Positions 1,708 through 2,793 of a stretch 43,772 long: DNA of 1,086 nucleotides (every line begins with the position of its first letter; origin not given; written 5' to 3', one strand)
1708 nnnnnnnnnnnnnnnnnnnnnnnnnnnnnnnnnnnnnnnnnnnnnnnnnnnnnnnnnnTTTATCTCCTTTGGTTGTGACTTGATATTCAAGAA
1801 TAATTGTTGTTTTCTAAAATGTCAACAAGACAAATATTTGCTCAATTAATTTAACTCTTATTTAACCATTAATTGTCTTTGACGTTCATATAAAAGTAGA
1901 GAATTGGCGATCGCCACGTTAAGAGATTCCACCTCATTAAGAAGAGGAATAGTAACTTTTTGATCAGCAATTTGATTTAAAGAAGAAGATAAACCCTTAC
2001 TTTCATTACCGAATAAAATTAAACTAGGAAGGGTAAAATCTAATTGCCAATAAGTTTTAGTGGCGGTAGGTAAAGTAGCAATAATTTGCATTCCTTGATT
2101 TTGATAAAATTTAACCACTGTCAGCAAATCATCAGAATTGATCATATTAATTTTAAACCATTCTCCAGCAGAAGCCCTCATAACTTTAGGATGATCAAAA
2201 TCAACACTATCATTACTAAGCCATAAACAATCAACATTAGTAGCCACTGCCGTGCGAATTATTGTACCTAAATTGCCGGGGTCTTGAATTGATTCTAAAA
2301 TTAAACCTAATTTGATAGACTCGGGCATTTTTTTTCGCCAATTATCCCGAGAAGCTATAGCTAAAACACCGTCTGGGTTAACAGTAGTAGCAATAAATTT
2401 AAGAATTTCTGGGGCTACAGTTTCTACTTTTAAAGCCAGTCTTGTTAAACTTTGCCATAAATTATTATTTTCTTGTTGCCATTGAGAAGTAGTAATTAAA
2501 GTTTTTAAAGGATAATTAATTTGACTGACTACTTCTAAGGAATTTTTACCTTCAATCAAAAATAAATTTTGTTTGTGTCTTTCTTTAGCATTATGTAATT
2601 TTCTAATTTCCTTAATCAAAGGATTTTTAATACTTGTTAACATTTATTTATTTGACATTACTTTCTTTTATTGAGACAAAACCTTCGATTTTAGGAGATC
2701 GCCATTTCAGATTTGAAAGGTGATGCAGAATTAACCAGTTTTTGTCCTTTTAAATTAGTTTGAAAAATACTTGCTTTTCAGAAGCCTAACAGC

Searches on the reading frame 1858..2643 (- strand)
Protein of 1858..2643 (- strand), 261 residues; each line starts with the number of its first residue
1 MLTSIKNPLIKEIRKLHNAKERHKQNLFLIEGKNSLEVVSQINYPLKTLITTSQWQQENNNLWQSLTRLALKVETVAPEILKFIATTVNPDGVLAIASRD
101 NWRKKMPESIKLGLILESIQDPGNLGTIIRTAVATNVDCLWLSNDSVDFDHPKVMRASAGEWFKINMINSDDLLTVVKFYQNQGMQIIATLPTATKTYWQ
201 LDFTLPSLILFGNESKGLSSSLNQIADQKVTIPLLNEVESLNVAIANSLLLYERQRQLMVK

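Call 3: search_protein_families(library=pfam, proteins=[window:1858-2643:-], max_evalue=0.1)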
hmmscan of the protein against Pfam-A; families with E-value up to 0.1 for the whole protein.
window:1858-2643:- (261 aa): 3 families
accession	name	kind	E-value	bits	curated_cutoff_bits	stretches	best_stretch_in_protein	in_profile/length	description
PF00588.24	SpoU_methylase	-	3.4e-38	131.4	29.7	1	113-252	3-142/142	SpoU rRNA Methylase family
PF22435.1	MRM3-like_sub_bind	-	5.1e-16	59.3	27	1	7-95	1-84/84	MRM3-like substrate binding domain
PF08032.17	SpoU_sub_bind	-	9.3e-08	32.7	22.8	1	29-99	1-72/76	RNA 2'-O ribose methyltransferase substrate binding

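Call 4: search_protein_families(library=ncbifam, proteins=[window:1858-2643:-], max_evalue=0.1)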
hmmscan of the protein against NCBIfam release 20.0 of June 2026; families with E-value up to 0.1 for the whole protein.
window:1858-2643:- (261 aa): 12 families
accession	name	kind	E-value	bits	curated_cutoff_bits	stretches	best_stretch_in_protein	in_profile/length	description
TIGR00186.1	rRNA_methyl_3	equivalog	2.2e-32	112.4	160.15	1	68-257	42-239/240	23S rRNA (guanosine(2251)-2'-O)-methyltransferase RlmB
NF008295.0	PRK11081.1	equivalog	7.2e-24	84.6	227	1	111-257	19-164/230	tRNA (guanosine(18)-2'-O)-methyltransferase TrmH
TIGR00185.1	tRNA_yibK_trmL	equivalog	1.1e-17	64.3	190.6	1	114-259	4-149/154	tRNA (uridine(34)/cytosine(34)/5-carboxymethylaminomethyluridine(34)-2'-O)-methyltransferase TrmL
NF008386.0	PRK11181.1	equivalog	2.1e-17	63.2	366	1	112-257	96-241/244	23S rRNA (guanosine(2251)-2'-O)-methyltransferase RlmB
NF008117.0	PRK10864.1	equivalog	4.1e-17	62.4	267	1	114-257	199-341/344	tRNA/rRNA methyltransferase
NF000477.1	NshR_TsnR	equivalog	3.6e-14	52.8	425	1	114-257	119-263/266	NshR/TsnR family 23S rRNA methyltransferase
NF007683.0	PRK10358.1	equivalog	9e-09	35.4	282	1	119-258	9-148/157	tRNA (uridine(34)/cytosine(34)/5-carboxymethylaminomethyluridine(34)-2'-O)-methyltransferase TrmL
NF000035.1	nosihep_NshR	exception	1.5e-08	34.5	500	1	115-255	120-261/274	NshR family nosiheptide/thiostrepton resistance 23S rRNA methyltransferase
TIGR00050.1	rRNA_methyl_1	subfamily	2.1e-06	27.8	167.15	1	115-256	8-155/233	TrmJ/YjtD family RNA methyltransferase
NF011694.0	PRK15114.1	equivalog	0.00046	19.8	280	1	206-253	108-155/246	tRNA (cytosine(32)/uridine(32)-2'-O)-methyltransferase TrmJ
NF041077.1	tRNAmeth_TrmJ_Sulfolob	equivalog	0.0046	16.6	350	1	209-256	106-153/229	tRNA (cytidine-2'-O-)-methyltransferase TrmJ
NF007752.0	PRK10433.1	equivalog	0.011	15.3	212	1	209-253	110-154/228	tRNA/rRNA methyltransferase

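Call 14: find_related_loci(query=window:1858-2643:-, collection=genome_contigs, flank=10000)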
Query window:1858-2643:- (261 aa) in genome_contigs; peptide patterns used: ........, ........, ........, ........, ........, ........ (x = any residue, [..] = any of these).
31 stretches matched a pattern, but none encodes a relative of the query by tblastn (E <= 1e-3).

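Call 20: find_homologous_proteins(query=window:1858-2643:-)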
Query window:1858-2643:- (261 aa): 7804 proteins with E <= 0.001 among 8000 candidates; the best 120 are listed.
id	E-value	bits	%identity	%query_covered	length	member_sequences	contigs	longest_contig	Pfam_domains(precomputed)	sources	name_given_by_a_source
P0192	6.3e-165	565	100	100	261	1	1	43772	PF08032.18,PF22435.2,PF00588.25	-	-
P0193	6.9e-113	394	69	100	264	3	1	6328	PF08032.18,PF22435.2,PF00588.25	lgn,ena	-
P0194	4.5e-112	392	71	99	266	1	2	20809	PF08032.18,PF22435.2,PF00588.25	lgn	-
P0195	4.7e-111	388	68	99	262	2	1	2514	PF08032.18,PF22435.2,PF00588.25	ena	-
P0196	7.6e-110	384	69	99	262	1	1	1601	PF08032.18,PF22435.2,PF00588.25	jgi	jgi:TrmH family RNA methyltransferase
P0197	7.5e-108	378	67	100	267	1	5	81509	PF08032.18,PF22435.2,PF00588.25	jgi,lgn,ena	jgi:TrmH family RNA methyltransferase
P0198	8.0e-108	378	68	98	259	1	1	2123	PF08032.18,PF22435.2,PF00588.25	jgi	jgi:TrmH family RNA methyltransferase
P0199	4.7e-107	375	66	98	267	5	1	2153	PF08032.18,PF22435.2,PF00588.25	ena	-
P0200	3.9e-105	369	64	100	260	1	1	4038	PF08032.18,PF22435.2,PF00588.25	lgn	-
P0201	4.5e-105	369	66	100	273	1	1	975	PF22435.2,PF00588.25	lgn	-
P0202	2.8e-100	353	62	98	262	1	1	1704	PF08032.18,PF22435.2,PF00588.25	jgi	jgi:TrmH family RNA methyltransferase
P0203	3.0e-97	343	61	99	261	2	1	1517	PF08032.18,PF22435.2,PF00588.25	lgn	-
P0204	3.5e-97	343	62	99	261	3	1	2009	PF08032.18,PF22435.2,PF00588.25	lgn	-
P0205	1.1e-95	338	59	100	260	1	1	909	PF08032.18,PF22435.2,PF00588.25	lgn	-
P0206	1.1e-95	338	60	99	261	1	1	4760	PF08032.18,PF22435.2,PF00588.25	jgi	jgi:TrmH family RNA methyltransferase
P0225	2.3e-93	330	59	99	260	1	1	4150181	PF08032.18,PF22435.2,PF00588.25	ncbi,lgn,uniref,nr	ncbi:RNA methyltransferase [Geminocystis sp. NIES-3709]|uniref:TrmH family RNA methyltransferase n=1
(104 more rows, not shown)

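Call 21: find_encoding_contigs(protein=P0194, flank=8000, max_places=2)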
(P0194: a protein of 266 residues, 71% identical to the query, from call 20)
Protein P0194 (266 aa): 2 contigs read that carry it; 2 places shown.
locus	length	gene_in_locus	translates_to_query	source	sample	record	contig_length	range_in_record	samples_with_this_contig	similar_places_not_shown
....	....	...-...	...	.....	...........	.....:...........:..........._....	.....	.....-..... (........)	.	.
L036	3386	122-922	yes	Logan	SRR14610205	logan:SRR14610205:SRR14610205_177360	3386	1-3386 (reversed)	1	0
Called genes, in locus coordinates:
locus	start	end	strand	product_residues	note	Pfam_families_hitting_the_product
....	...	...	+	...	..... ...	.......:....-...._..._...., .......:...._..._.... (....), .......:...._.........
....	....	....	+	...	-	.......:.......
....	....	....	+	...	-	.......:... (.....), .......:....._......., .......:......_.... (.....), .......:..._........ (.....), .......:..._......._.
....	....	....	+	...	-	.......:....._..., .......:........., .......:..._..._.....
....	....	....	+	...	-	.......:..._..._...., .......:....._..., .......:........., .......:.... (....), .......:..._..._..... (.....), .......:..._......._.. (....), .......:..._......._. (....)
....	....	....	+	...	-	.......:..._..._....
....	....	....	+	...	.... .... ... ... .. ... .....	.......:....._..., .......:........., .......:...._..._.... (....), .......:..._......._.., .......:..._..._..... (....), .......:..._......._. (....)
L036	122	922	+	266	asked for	PF22435:MRM3-like_sub_bind, PF08032:SpoU_sub_bind (weak), PF00588:SpoU_methylase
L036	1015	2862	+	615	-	PF26626:DUF8201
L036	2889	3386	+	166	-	?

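Call 22: find_encoding_contigs(protein=P0197, flank=8000, max_places=2)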
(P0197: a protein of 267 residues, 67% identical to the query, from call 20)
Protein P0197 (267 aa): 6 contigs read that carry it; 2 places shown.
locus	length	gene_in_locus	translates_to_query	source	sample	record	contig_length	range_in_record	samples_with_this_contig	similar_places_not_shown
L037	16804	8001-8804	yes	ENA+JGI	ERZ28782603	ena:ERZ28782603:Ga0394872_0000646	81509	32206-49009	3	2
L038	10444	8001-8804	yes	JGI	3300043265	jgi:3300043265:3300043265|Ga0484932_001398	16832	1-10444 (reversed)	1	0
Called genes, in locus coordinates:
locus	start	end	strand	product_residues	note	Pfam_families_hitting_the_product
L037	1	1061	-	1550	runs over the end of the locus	PF00310:GATase_2, PF04898:Glu_syn_central, PF01645:Glu_synthase, PF01493:GXGXG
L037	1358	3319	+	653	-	PF22019:GlgB_N (weak), PF02922:CBM_48, PF00128:Alpha-amylase, PF02806:Alpha-amylase_C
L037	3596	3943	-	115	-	-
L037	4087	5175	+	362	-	PF13424:TPR_12 (weak), PF13424:TPR_12, PF14938:SNAP (weak), PF13176:TPR_7 (weak), PF10579:Rapsyn_N (weak), PF13424:TPR_12, PF00515:TPR_1, PF13424:TPR_12, +14 more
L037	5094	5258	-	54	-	-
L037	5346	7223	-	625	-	PF13522:GATase_6, PF13537:GATase_7, PF01380:SIS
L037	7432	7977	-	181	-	PF11371:DUF3172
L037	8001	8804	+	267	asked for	PF22435:MRM3-like_sub_bind, PF08032:SpoU_sub_bind (weak), PF00588:SpoU_methylase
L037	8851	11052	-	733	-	PF09364:XFP_N, PF02779:Transket_pyr (weak), PF03894:XFP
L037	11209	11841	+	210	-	PF00923:TAL_FSA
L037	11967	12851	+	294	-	PF06167:Peptidase_M90, PF07737:ATLF (weak)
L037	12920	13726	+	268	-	PF00092:VWA, PF13519:VWA_2 (weak), PF25106:VWA_4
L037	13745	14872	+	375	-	PF00005:ABC_tran, PF02463:SMC_N (faint), PF13304:AAA_21 (faint), PF17912:OB_MalK, PF08402:TOBE_2 (weak)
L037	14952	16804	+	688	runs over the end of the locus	PF00662:Proton_antipo_N, PF00361:Proton_antipo_M, PF01010:Proton_antipo_C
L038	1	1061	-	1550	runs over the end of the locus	PF00310:GATase_2, PF04898:Glu_syn_central, PF01645:Glu_synthase, PF01493:GXGXG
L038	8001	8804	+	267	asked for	PF22435:MRM3-like_sub_bind, PF08032:SpoU_sub_bind (weak), PF00588:SpoU_methylase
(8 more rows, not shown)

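Call 23: find_encoding_contigs(protein=P0225, flank=8000, max_places=1)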
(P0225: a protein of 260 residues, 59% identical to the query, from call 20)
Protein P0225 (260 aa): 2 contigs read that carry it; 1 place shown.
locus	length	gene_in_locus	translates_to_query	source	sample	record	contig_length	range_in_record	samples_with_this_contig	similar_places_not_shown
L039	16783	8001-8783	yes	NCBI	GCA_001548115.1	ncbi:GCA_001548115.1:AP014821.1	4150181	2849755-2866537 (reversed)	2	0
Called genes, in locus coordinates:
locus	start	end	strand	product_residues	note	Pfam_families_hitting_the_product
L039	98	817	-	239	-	PF07650:KH_2, PF00189:Ribosomal_S3_C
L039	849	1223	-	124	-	PF00237:Ribosomal_L22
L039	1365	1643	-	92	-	PF00203:Ribosomal_S19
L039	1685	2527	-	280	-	PF00181:Ribosomal_L2_N, PF03947:Ribosomal_L2_C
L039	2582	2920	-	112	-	PF00276:Ribosomal_L23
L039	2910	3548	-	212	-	PF00573:Ribosomal_L4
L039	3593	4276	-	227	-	PF00297:Ribosomal_L3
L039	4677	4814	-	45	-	-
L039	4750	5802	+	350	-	PF21088:MS_channel_1st, PF00924:MS_channel_2nd, PF21082:MS_channel_3rd (faint)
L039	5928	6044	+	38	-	-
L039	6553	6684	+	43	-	-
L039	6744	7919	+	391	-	PF00140:Sigma70_r1_2, PF04542:Sigma70_r2, PF04539:Sigma70_r3, PF04545:Sigma70_r4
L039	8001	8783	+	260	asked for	PF22435:MRM3-like_sub_bind, PF08032:SpoU_sub_bind (weak), PF00588:SpoU_methylase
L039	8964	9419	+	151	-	-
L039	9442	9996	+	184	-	PF02798:GST_N, PF13417:GST_N_3, PF13409:GST_N_2, PF14497:GST_C_3 (weak), PF00043:GST_C, PF13410:GST_C_2 (weak)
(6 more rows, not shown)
